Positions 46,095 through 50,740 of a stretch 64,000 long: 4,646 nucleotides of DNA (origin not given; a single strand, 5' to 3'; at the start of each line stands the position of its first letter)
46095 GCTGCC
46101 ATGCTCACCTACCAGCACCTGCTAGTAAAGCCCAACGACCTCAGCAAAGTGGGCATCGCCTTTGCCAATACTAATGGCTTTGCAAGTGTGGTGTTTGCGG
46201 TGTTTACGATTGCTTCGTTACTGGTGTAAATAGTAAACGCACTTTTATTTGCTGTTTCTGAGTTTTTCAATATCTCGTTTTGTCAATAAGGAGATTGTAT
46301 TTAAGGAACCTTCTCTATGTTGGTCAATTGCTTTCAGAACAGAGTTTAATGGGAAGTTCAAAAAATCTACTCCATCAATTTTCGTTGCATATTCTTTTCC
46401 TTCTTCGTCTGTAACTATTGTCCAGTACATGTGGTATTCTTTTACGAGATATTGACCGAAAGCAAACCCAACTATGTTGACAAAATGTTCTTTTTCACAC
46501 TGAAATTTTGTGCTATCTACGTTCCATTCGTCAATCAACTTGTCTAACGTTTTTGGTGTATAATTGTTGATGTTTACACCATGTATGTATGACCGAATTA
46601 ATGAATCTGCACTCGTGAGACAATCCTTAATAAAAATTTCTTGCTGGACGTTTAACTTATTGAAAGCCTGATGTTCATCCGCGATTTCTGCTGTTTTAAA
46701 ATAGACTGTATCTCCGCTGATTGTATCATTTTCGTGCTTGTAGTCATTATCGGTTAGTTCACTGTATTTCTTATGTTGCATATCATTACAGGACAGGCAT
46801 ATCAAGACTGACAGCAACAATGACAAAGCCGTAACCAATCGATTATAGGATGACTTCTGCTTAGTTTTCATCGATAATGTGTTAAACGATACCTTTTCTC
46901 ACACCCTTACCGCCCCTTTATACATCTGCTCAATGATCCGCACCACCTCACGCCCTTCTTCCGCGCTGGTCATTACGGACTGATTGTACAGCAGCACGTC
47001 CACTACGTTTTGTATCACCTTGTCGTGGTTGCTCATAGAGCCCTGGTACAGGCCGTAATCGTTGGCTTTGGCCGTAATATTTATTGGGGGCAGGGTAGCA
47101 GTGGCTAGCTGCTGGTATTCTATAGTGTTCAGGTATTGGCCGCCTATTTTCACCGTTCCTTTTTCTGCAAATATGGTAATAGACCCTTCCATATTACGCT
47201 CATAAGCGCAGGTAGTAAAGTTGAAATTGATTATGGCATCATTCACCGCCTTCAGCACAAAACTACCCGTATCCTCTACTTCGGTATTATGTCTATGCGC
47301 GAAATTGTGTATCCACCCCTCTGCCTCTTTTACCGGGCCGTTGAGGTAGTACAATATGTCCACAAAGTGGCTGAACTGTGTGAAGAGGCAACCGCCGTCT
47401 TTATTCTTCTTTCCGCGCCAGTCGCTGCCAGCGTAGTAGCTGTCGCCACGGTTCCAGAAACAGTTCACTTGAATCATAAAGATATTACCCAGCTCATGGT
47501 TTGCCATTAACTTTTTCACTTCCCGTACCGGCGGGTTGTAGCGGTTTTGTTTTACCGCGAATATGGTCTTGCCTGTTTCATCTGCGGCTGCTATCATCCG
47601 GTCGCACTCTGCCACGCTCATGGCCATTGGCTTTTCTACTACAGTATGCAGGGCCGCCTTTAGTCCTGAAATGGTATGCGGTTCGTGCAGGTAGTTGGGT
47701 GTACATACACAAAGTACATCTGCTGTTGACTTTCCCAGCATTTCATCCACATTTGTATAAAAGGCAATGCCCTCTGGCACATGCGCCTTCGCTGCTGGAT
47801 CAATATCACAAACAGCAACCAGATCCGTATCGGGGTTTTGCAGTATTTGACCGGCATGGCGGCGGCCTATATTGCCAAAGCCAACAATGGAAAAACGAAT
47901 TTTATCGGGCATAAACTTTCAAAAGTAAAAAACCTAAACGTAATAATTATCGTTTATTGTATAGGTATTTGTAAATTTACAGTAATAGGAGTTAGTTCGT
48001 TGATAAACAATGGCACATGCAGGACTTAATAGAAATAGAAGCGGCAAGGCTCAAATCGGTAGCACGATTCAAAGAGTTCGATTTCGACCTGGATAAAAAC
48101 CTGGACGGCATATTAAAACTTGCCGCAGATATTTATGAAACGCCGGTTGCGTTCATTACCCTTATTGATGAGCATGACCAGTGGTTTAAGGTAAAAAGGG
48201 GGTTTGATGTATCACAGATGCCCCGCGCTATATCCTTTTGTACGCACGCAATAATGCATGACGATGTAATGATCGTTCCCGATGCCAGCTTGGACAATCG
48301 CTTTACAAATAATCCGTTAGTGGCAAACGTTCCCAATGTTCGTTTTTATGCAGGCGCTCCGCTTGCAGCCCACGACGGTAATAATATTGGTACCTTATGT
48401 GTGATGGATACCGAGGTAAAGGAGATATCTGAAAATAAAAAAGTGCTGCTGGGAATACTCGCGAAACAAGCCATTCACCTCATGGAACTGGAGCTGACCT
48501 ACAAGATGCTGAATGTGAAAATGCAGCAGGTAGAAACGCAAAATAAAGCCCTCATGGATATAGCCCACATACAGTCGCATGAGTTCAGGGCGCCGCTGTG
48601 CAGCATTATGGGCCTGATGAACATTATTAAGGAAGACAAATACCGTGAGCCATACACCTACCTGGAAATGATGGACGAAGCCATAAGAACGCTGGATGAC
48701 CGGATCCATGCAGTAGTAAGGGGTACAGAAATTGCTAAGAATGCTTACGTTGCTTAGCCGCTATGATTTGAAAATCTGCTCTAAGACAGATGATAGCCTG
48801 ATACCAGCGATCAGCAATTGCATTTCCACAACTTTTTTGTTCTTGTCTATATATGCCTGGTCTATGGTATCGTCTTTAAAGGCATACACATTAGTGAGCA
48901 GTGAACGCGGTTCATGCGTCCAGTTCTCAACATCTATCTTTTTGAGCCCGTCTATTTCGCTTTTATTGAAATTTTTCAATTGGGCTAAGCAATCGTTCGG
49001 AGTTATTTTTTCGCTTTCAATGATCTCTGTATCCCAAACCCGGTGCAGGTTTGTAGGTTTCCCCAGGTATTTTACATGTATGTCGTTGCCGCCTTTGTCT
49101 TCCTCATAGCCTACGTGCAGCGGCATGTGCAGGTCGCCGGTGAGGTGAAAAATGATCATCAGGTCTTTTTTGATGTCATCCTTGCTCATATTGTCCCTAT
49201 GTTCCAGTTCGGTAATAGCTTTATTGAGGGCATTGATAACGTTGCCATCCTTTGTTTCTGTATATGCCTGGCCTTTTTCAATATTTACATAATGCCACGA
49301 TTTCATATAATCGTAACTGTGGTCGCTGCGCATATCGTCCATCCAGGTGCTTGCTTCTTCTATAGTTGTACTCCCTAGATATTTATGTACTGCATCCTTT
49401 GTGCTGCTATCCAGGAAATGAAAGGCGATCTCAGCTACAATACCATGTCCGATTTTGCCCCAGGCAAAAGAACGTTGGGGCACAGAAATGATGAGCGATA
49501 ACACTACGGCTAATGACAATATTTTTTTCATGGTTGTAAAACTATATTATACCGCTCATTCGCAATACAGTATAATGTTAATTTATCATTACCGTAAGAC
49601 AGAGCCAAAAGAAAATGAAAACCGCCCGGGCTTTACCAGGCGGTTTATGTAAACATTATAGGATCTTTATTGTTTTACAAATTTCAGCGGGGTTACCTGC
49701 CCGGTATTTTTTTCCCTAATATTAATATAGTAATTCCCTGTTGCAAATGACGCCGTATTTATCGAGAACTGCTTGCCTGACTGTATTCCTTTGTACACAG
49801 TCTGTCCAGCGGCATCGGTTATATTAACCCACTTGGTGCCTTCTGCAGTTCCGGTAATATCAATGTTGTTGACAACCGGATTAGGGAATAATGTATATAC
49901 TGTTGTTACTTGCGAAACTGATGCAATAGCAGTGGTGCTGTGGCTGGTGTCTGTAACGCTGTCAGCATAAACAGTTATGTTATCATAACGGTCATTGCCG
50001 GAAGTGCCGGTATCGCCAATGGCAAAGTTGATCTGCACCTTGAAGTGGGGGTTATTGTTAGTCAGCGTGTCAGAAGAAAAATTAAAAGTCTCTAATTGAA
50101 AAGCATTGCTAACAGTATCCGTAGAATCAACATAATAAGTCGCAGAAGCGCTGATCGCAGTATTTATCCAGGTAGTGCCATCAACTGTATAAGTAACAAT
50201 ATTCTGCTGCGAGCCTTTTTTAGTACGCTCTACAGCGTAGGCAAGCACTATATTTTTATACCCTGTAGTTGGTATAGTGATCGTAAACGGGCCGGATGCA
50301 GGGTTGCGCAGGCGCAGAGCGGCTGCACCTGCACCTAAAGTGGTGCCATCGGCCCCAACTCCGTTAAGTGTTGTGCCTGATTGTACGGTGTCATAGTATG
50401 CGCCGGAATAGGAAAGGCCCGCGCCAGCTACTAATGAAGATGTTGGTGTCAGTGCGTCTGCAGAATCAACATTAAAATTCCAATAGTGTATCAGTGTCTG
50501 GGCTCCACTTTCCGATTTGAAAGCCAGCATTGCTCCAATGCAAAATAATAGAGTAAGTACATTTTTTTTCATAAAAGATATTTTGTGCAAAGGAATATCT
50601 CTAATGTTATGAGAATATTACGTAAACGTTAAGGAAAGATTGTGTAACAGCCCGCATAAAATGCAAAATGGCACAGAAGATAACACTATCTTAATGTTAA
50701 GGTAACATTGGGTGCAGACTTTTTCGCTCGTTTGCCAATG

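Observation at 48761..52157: Putative phosphate-starvation regulon for extracellular nucleic-acid scavenging, marked by 11-bp-periodic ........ boxes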

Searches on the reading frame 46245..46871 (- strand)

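Call 3: search_protein_families(library=pfam, proteins=[window:46245-46871:-])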
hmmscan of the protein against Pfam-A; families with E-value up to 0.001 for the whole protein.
window:46245-46871:- (208 aa): 1 family
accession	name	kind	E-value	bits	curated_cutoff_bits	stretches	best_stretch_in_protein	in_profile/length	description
PF12713.12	DUF3806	-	4e-09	36.6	21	1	111-187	7-79/86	Domain of unknown function (DUF3806)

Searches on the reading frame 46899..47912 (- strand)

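Call 3: search_protein_families(library=pfam, proteins=[window:46899-47912:-])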
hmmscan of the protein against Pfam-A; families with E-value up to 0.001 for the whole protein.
window:46899-47912:- (337 aa): 5 families
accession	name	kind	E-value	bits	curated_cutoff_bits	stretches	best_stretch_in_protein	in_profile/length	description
PF01408.29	GFO_IDH_MocA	-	7.8e-29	101.3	24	1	5-118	1-117/120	Oxidoreductase family, NAD-binding Rossmann fold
PF22725.1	GFO_IDH_MocA_C3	-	1.3e-21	77.3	27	1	129-254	1-123/124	GFO/IDH/MocA C-terminal domain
PF02894.22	GFO_IDH_MocA_C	-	7.7e-16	59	22.9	1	133-332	1-208/218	Oxidoreductase family, C-terminal alpha/beta domain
PF22685.1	Gal80p_C-like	-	1.8e-05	25.4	29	1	127-227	1-107/152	Gal80p, C-terminal domain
PF03447.22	NAD_binding_3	-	0.00019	22.6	24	1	11-118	1-114/116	Homoserine dehydrogenase, NAD binding domain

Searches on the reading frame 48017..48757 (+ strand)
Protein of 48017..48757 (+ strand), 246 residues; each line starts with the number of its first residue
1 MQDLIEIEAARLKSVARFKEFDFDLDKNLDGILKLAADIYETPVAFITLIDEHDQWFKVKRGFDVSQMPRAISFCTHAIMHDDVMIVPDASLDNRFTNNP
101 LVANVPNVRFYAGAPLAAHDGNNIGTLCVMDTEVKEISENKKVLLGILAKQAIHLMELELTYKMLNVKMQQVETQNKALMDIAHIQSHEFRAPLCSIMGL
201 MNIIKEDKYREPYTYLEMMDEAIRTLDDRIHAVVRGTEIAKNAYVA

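Call 3: search_protein_families(library=pfam, proteins=[window:48017-48757:+])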
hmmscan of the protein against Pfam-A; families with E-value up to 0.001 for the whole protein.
window:48017-48757:+ (246 aa): 3 families
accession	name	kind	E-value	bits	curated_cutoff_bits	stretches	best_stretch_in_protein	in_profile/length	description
PF01590.32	GAF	-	8.4e-11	43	22.4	1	24-152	1-129/133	GAF domain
PF13185.12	GAF_2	-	1.4e-06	29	28.6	1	25-152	4-131/136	GAF domain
PF00512.31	HisKA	-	0.00057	20.3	26.9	0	187-231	10-55/66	His Kinase A (phospho-acceptor) domain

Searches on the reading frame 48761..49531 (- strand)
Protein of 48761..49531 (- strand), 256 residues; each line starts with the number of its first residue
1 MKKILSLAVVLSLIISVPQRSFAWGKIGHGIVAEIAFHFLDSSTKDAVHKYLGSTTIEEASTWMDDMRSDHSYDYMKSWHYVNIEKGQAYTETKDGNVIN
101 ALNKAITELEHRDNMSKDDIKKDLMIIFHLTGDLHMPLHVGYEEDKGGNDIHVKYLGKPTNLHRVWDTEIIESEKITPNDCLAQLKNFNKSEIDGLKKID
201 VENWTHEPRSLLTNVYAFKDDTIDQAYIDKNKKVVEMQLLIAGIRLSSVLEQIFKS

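Call 3: search_protein_families(library=pfam, proteins=[window:48761-49531:-])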
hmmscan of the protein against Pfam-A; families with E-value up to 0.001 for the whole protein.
window:48761-49531:- (256 aa): 2 families
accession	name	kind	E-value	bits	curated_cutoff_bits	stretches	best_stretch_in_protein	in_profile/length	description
PF02265.22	S1-P1_nuclease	-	2.4e-55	188.6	29.5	1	24-255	1-258/258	S1/P1 Nuclease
PF14039.11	YusW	-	0.00089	20.1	27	0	63-133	9-80/92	YusW-like protein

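Call 9: find_encoding_contigs(protein=window:48761-49531:-, flank=10000, max_places=6)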
Protein window:48761-49531:- (256 aa): 12 contigs read that carry it; 5 places shown.
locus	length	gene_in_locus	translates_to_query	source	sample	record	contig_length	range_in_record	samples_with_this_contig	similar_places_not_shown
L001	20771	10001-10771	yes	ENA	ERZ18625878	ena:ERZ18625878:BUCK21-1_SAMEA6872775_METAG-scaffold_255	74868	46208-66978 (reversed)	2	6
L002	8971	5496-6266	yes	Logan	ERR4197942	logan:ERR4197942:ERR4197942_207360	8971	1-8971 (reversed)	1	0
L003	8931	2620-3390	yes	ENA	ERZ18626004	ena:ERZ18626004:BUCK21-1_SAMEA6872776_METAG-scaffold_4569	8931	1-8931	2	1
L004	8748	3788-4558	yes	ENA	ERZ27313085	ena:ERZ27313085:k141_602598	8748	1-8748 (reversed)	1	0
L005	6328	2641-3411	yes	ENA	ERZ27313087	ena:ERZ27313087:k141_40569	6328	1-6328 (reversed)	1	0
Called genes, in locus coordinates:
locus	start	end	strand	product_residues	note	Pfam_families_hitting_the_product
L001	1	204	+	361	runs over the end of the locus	PF03739:LptF_LptG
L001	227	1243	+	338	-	PF01734:Patatin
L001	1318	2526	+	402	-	PF00278:Orn_DAP_Arg_deC, PF02784:Orn_Arg_deC_N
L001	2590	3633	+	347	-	PF21016:RlmN_N, PF04055:Radical_SAM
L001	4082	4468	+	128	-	-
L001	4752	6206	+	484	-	PF03062:MBOAT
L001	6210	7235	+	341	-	-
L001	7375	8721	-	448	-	-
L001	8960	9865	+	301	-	PF18962:Por_Secre_tail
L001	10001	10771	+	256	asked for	PF02265:S1-P1_nuclease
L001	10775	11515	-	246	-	PF01590:GAF, PF13185:GAF_2 (weak)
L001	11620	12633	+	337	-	PF01408:GFO_IDH_MocA, PF22685:Gal80p_C-like (faint), PF02894:GFO_IDH_MocA_C, PF22725:GFO_IDH_MocA_C3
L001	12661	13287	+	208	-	PF12713:DUF3806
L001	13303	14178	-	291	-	PF01040:UbiA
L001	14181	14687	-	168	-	PF22544:HYDIN_VesB_CFA65-like_Ig, PF07610:DUF1573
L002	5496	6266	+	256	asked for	PF02265:S1-P1_nuclease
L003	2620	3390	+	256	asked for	PF02265:S1-P1_nuclease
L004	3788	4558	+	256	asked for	PF02265:S1-P1_nuclease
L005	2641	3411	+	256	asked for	PF02265:S1-P1_nuclease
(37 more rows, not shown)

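Call 16: search_protein_families(library=ncbifam, proteins=[window:48761-49531:-], max_evalue=0.1)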
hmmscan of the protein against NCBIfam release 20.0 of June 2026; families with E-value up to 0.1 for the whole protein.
window:48761-49531:- (256 aa): 0 families

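Call 23: find_homologous_proteins(query=window:48761-49531:-, max_evalue=1e-20)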
Query window:48761-49531:- (256 aa): 796 proteins with E <= 1e-20 among 1280 candidates; the best 120 are listed.
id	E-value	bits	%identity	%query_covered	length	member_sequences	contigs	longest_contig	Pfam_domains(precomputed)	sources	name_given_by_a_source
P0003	1.1e-167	574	100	100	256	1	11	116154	PF02265.23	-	-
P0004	3.2e-135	467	81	100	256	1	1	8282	PF02265.23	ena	-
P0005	3.4e-128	444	80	95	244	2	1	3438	PF02265.23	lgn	-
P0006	6.2e-126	437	77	100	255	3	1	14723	PF02265.23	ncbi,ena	-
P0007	1.8e-124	432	76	96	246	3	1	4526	PF02265.23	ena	-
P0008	1.7e-122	426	71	100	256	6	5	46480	PF02265.23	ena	-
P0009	2.2e-120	419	72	100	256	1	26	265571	PF02265.23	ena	-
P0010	9.3e-119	413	70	100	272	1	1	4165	PF02265.23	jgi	jgi:hypothetical protein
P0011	2.9e-117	408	69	100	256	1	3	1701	PF02265.23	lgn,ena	-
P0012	9.3e-116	404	70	100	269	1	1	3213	PF02265.23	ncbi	ncbi:MAG: S1/P1 nuclease [Chitinophagales bacterium]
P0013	2.3e-115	402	69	100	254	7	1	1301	PF02265.23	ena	-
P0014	5.1e-114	398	69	100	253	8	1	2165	PF02265.23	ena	-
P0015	7.3e-114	397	68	100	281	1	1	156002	PF02265.23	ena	-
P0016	3.0e-113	395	69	100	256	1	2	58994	PF02265.23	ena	-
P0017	3.5e-112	392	67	100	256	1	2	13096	PF02265.23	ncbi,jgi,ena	jgi:hypothetical protein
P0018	2.2e-111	389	67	100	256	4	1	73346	PF02265.23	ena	-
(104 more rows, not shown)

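Call 24: find_encoding_contigs(protein=P0009, flank=10000, max_places=1)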
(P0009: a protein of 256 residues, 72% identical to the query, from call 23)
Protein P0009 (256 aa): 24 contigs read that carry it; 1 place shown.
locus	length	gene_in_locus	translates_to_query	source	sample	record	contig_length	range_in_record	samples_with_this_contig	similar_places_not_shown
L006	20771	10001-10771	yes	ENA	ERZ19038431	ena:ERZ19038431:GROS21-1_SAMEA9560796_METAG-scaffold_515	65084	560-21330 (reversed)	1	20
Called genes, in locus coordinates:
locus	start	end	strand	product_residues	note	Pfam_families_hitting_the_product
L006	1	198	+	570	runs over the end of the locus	PF13231:PMT_2, PF14559:TPR_19 (faint)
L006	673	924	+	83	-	-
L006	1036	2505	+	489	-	PF03062:MBOAT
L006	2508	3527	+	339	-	-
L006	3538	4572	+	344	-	PF16822:ALGX (faint)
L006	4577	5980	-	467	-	-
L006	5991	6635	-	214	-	-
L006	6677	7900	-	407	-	PF07396:Porin_O_P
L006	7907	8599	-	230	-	PF06977:SdiA-regulated, PF13449:Phytase-like (faint)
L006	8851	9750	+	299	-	PF18962:Por_Secre_tail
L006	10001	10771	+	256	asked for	PF02265:S1-P1_nuclease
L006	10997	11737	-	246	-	PF03976:PPK2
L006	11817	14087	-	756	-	-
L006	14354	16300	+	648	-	PF13428:TPR_14 (faint), PF13432:TPR_16 (faint), PF00515:TPR_1 (faint), PF07719:TPR_2 (faint), PF13176:TPR_7 (faint), PF13424:TPR_12, PF07730:HisKA_3, PF02518:HATPase_c, +4 more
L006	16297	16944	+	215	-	PF00072:Response_reg, PF00196:GerE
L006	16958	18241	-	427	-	PF19081:Ig_7, PF18962:Por_Secre_tail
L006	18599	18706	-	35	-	-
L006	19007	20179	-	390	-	PF13477:Glyco_trans_4_2, PF13439:Glyco_transf_4, PF13579:Glyco_trans_4_4, PF20706:GT4-conflict, PF00534:Glycos_transf_1, PF13692:Glyco_trans_1_4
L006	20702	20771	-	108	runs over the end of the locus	-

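Call 25: find_encoding_contigs(protein=P0006, flank=10000, max_places=1)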
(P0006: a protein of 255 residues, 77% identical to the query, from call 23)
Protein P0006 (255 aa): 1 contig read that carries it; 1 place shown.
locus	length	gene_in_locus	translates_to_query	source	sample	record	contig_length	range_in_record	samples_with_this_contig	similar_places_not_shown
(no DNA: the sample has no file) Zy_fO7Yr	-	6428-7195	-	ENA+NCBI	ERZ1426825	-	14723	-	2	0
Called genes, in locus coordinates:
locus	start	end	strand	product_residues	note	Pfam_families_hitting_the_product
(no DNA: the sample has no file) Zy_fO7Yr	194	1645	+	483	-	PF03062:MBOAT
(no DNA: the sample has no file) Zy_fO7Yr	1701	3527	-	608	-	PF02368:Big_2 (faint), PF25354:Ig_NUP210_16th (weak), PF18962:Por_Secre_tail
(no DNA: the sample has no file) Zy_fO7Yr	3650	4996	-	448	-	-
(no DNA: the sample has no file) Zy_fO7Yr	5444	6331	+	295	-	PF18962:Por_Secre_tail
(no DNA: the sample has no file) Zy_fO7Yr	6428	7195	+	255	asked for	PF02265:S1-P1_nuclease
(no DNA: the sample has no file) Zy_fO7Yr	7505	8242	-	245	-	PF03976:PPK2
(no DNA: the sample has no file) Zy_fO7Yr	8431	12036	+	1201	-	PF20067:SSL_N (faint), PF24684:Vgb_lyase (faint), PF07494:Reg_prop (weak), PF07495:Y_Y_Y, PF00211:Guanylate_cyc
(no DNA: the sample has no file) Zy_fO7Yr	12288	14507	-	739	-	-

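Call 26: find_encoding_contigs(protein=P0015, flank=10000, max_places=1)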
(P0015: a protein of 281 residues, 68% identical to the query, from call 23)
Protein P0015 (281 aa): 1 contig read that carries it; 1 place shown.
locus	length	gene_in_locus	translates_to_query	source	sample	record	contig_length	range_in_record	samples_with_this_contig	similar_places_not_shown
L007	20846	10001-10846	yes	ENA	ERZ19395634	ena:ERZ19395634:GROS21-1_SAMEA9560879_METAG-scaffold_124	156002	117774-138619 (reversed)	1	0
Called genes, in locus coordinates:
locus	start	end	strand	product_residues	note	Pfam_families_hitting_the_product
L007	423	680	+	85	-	-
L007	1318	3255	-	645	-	PF13181:TPR_8 (faint), PF08409:TMTC_DUF1736, PF00515:TPR_1 (faint), PF21033:RMD1-3 (faint), PF13414:TPR_11 (faint), PF25063:ARM_TT21_C (weak), PF12895:ANAPC3, PF14559:TPR_19 (weak), +6 more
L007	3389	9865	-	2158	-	PF25354:Ig_NUP210_16th (faint), PF26182:Ig_NUP210_5th (faint), PF26918:Ig_Eae (faint), PF02368:Big_2 (weak), PF18962:Por_Secre_tail (weak)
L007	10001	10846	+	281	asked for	PF02265:S1-P1_nuclease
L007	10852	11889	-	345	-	PF19580:Exo_endo_phos_3, PF03372:Exo_endo_phos (weak)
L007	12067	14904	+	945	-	PF13620:CarboxypepD_reg (weak), PF13715:CarbopepD_reg_2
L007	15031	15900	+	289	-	PF18942:DUF5689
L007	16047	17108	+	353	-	PF18962:Por_Secre_tail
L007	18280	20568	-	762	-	PF17963:Big_9 (weak), PF02368:Big_2 (faint), PF25354:Ig_NUP210_16th (faint), PF18962:Por_Secre_tail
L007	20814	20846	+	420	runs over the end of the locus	PF18962:Por_Secre_tail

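Call 31: find_encoding_contigs(protein=P0008, flank=10000, max_places=1)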
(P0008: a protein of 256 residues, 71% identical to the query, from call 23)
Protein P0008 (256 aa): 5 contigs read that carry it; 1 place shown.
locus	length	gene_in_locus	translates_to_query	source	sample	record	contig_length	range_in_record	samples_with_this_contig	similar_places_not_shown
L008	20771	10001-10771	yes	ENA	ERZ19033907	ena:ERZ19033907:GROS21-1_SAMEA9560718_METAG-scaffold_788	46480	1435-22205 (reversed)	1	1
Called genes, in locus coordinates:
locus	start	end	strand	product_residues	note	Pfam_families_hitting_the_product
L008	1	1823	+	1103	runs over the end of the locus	PF00873:ACR_tran, PF03176:MMPL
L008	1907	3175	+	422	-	PF18962:Por_Secre_tail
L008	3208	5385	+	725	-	PF26766:Choice_anch_L, PF19081:Ig_7 (faint), PF13585:CHU_C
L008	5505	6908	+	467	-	PF13091:PLDc_2, PF18962:Por_Secre_tail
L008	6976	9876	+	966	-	PF26766:Choice_anch_L, PF13585:CHU_C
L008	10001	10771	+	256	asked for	PF02265:S1-P1_nuclease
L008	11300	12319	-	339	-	PF03372:Exo_endo_phos, PF19580:Exo_endo_phos_3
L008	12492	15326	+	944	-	PF13620:CarboxypepD_reg, PF13715:CarbopepD_reg_2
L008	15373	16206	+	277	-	PF18942:DUF5689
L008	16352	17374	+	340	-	PF18962:Por_Secre_tail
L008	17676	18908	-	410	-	PF01773:Nucleos_tra2_N, PF07670:Gate, PF07662:Nucleos_tra2_C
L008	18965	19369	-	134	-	PF00383:dCMP_cyt_deam_1, PF08211:dCMP_cyt_deam_2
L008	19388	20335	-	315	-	PF14226:DIOX_N, PF03171:2OG-FeII_Oxy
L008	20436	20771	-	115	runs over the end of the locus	PF03960:ArsC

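Call 32: find_encoding_contigs(protein=P0018, flank=10000, max_places=1)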
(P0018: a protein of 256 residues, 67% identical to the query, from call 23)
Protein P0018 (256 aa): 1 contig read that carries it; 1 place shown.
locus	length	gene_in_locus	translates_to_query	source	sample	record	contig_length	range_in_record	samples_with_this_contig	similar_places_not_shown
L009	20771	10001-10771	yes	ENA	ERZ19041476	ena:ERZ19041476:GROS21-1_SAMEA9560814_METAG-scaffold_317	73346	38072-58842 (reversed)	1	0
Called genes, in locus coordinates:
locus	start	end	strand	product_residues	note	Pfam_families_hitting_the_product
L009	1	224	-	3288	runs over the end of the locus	PF25354:Ig_NUP210_16th (faint), PF20009:GEVED, PF07679:I-set (faint), PF20009:GEVED, PF02368:Big_2 (weak), PF18962:Por_Secre_tail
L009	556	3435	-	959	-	PF26766:Choice_anch_L, PF19081:Ig_7 (faint), PF13585:CHU_C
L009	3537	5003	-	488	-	PF13091:PLDc_2, PF18962:Por_Secre_tail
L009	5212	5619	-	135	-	PF08211:dCMP_cyt_deam_2 (weak), PF00383:dCMP_cyt_deam_1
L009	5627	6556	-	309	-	-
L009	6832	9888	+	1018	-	PF26766:Choice_anch_L, PF25354:Ig_NUP210_16th (weak), PF02368:Big_2 (weak), PF19081:Ig_7 (weak), PF13585:CHU_C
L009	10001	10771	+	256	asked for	PF02265:S1-P1_nuclease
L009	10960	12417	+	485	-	PF13091:PLDc_2, PF18962:Por_Secre_tail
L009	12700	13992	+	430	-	-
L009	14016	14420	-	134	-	PF00034:Cytochrom_C (faint), PF13442:Cytochrome_CBB3 (weak)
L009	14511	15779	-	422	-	PF04185:Phosphoesterase, PF18962:Por_Secre_tail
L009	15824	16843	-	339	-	PF03372:Exo_endo_phos (weak), PF19580:Exo_endo_phos_3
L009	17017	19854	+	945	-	PF13620:CarboxypepD_reg (weak), PF13715:CarbopepD_reg_2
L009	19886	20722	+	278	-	PF18942:DUF5689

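Call 82: search_protein_families(library=ncbifam, proteins=[L006:4577-5980:-, L006:7907-8599:-], max_evalue=0.001)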
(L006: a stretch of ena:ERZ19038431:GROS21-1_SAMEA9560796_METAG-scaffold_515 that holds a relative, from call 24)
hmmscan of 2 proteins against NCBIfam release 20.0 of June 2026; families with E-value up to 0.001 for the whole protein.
L006:4577-5980:- (467 aa): 1 family
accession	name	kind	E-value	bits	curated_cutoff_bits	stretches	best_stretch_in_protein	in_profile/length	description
TIGR04183.1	Por_Secre_tail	domain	1.7e-06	27.9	23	1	394-466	4-71/72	T9SS type A sorting domain-containing protein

L006:7907-8599:- (230 aa): 0 families

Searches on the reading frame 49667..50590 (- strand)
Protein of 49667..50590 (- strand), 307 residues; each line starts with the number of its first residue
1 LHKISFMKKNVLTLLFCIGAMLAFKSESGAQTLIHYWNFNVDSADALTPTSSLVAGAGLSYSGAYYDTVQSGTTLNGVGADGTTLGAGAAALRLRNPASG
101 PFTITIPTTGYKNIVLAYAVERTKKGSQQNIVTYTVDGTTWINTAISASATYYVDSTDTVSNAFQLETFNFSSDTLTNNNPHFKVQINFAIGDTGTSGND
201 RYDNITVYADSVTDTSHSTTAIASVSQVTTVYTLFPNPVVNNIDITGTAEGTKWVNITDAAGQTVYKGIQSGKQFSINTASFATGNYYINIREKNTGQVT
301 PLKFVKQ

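Call 3: search_protein_families(library=pfam, proteins=[window:49667-50590:-])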
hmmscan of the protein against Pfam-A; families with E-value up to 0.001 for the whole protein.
window:49667-50590:- (307 aa): 1 family
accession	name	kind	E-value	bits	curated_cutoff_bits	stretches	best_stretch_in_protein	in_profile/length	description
PF18962.6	Por_Secre_tail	-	1.8e-09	38.2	27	1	234-298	1-69/75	Secretion system C-terminal sorting domain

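Call 16: search_protein_families(library=ncbifam, proteins=[window:49667-50572:-], max_evalue=0.1)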
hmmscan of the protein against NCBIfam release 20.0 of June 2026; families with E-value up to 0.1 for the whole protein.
window:49667-50572:- (301 aa): 2 families
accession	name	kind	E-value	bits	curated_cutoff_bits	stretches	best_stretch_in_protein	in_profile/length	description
TIGR04183.1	Por_Secre_tail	domain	6.7e-09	35.6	23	1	228-301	1-72/72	T9SS type A sorting domain-containing protein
NF050177.1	TapA_OM_Porphy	equivalog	0.00084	18.2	500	1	198-287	446-532/544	TapA/TapC family T9SS-dependent outer membrane protein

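Call 17: search_solved_structures(query=window:49667-50572:-, max_evalue=1)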
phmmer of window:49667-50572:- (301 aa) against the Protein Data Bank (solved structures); distinct sequences matched with E-value up to 1: 1.
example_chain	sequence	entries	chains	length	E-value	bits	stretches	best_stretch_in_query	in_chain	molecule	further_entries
7pzj_A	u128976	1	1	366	0.097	15.2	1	200-287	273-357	Lipase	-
